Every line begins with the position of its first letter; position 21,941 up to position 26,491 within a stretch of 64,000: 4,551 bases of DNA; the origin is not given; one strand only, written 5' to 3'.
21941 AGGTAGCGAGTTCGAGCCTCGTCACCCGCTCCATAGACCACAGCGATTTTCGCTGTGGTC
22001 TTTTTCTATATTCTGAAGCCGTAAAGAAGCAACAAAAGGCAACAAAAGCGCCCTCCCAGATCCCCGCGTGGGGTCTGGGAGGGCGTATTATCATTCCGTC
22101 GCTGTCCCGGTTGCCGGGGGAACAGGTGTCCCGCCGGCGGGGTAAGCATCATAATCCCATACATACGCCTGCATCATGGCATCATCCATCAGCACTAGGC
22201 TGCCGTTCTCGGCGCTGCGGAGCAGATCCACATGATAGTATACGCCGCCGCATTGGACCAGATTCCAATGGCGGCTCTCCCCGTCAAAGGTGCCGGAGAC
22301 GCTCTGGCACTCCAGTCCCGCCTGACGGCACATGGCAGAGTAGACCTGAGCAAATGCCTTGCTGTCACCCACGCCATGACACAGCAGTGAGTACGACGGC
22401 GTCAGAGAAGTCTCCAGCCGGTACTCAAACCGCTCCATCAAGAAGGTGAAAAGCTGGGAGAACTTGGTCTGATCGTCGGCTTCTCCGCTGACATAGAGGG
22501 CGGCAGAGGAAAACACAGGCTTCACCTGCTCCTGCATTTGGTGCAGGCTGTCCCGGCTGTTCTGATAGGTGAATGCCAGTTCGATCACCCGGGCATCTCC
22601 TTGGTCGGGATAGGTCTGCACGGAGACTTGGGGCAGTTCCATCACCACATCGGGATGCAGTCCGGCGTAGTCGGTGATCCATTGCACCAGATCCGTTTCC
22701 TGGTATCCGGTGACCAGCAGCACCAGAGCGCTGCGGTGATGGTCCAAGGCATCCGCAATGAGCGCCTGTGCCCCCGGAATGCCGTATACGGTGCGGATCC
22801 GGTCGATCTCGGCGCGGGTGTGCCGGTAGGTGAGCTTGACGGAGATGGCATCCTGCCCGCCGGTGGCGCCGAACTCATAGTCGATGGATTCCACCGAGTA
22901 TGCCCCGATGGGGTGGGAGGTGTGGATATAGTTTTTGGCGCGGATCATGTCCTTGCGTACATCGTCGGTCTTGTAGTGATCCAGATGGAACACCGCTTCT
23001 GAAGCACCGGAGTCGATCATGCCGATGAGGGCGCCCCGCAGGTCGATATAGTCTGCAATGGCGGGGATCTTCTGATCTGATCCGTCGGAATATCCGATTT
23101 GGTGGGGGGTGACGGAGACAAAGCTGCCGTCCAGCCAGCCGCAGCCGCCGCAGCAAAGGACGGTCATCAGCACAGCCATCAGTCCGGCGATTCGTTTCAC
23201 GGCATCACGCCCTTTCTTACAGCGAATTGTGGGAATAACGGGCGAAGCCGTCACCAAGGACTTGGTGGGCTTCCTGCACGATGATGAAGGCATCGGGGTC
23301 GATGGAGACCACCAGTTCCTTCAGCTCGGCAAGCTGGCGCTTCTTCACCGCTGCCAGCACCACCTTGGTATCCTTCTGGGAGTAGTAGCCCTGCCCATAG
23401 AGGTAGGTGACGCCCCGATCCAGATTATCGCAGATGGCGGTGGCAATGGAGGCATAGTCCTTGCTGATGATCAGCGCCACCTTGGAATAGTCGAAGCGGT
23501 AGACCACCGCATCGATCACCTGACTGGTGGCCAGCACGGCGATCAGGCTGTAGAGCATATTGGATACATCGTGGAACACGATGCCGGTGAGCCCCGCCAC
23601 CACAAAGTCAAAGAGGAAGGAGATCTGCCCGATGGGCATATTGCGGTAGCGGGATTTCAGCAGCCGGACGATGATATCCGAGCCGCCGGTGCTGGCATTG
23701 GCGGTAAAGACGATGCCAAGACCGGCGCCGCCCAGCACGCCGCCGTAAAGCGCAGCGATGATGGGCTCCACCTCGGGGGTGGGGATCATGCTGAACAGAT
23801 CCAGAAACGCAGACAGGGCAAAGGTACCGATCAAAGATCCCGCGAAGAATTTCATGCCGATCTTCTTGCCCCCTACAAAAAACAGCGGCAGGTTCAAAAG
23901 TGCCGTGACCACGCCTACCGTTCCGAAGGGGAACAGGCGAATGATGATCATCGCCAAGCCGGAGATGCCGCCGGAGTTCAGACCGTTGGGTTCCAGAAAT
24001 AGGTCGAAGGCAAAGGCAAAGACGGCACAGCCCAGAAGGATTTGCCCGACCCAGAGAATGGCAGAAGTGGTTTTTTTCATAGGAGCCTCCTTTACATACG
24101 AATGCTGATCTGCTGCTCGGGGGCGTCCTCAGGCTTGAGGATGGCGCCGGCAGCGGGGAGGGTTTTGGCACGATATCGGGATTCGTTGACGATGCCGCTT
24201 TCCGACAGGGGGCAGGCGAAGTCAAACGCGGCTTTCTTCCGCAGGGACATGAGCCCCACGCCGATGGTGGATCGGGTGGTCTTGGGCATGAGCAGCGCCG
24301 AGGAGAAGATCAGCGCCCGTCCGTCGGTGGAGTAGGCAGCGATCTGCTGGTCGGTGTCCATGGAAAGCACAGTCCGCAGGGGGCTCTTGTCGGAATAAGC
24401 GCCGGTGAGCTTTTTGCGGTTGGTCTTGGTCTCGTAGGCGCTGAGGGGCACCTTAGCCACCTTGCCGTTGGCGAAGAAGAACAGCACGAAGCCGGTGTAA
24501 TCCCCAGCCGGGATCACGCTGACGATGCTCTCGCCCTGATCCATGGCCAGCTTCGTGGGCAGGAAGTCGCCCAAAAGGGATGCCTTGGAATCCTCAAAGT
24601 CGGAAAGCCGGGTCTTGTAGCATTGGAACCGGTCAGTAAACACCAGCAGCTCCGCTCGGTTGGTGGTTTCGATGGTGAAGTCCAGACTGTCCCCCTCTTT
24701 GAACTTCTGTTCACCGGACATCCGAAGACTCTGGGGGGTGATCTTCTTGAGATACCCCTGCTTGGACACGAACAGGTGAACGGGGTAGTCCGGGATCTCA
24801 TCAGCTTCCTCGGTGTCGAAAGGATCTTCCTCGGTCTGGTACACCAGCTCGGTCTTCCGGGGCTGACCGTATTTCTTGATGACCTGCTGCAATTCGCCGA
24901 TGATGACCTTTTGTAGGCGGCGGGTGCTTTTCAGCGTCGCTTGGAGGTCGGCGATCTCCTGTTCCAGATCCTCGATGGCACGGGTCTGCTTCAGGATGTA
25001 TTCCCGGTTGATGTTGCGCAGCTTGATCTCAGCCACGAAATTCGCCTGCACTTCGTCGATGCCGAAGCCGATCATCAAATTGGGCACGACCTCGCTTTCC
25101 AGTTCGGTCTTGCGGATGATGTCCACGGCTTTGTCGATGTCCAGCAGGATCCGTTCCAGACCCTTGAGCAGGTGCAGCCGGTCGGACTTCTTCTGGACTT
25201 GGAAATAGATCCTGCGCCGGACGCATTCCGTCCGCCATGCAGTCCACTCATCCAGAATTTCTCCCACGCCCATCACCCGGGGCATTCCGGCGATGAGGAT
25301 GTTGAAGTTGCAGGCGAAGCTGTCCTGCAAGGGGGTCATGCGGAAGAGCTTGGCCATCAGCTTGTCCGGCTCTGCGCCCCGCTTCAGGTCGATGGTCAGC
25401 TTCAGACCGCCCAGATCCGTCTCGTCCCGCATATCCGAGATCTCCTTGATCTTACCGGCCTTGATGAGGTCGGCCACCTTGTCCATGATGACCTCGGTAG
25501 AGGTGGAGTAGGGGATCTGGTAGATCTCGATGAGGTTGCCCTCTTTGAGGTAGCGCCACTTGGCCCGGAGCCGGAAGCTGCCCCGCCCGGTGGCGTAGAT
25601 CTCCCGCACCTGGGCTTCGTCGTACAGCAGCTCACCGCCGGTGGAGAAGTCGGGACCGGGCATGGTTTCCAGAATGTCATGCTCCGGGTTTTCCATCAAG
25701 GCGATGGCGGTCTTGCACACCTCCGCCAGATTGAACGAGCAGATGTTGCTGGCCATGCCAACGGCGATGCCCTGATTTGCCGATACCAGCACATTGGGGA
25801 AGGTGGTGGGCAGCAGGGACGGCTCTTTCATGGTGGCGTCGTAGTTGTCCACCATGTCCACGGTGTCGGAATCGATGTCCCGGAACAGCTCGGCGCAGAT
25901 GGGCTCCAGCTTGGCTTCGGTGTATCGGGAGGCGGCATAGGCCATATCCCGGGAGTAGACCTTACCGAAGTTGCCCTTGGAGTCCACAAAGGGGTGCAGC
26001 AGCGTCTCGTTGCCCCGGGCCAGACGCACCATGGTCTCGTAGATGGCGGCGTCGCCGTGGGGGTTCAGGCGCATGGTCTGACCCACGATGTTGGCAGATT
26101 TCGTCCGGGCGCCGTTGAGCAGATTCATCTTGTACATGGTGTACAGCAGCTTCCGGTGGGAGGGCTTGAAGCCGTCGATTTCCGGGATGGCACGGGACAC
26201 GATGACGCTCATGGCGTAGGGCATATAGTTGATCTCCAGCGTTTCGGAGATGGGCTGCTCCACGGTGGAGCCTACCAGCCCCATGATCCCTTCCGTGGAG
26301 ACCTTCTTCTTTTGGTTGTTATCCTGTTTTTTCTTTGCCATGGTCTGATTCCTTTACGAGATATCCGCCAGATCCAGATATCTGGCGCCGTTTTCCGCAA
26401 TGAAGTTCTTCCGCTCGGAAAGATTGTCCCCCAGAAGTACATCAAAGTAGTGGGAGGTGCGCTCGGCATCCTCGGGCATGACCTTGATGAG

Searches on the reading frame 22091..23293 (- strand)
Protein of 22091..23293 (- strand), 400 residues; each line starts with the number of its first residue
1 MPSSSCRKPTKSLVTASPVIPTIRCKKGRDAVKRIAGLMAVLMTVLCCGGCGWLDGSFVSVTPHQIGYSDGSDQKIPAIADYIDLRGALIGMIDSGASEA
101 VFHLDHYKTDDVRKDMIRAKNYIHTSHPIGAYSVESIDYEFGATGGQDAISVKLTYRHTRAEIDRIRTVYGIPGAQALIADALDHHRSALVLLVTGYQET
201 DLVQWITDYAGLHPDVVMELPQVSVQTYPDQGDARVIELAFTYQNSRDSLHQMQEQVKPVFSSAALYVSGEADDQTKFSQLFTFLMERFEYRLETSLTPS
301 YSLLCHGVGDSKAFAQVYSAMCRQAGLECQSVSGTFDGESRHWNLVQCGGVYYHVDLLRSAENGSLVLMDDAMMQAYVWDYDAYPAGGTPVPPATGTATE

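Call 75: search_protein_families(library=pfam, proteins=[window:22091-23293:-], max_evalue=0.001)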
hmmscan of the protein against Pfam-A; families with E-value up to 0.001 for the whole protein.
window:22091-23293:- (400 aa): 1 family
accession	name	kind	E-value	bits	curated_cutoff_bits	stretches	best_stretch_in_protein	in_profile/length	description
PF01841.26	Transglut_core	-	1.3e-08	35.5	23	1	268-351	8-102/108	Transglutaminase-like superfamily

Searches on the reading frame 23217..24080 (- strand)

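Call 75: search_protein_families(library=pfam, proteins=[window:23217-24080:-], max_evalue=0.001)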
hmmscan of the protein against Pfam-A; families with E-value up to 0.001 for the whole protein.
window:23217-24080:- (287 aa): 2 families
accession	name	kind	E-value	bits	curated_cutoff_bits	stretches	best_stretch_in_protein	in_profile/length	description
PF02588.21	YitT_membrane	-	1e-53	182.2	24.3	1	13-216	4-204/205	Uncharacterised 5xTM membrane BCR, YitT family COG1284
PF10035.14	DUF2179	-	6.4e-21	74.4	22.8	1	222-276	1-55/55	Uncharacterized protein conserved in bacteria (DUF2179)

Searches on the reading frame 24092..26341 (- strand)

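Call 75: search_protein_families(library=pfam, proteins=[window:24092-26341:-], max_evalue=0.001)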
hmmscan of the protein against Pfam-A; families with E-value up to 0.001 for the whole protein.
window:24092-26341:- (749 aa): 1 family
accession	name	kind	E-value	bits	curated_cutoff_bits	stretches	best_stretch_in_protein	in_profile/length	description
PF00521.26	DNA_topoisoIV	-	3.7e-126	421.9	31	1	50-485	1-432/432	DNA gyrase/topoisomerase IV, subunit A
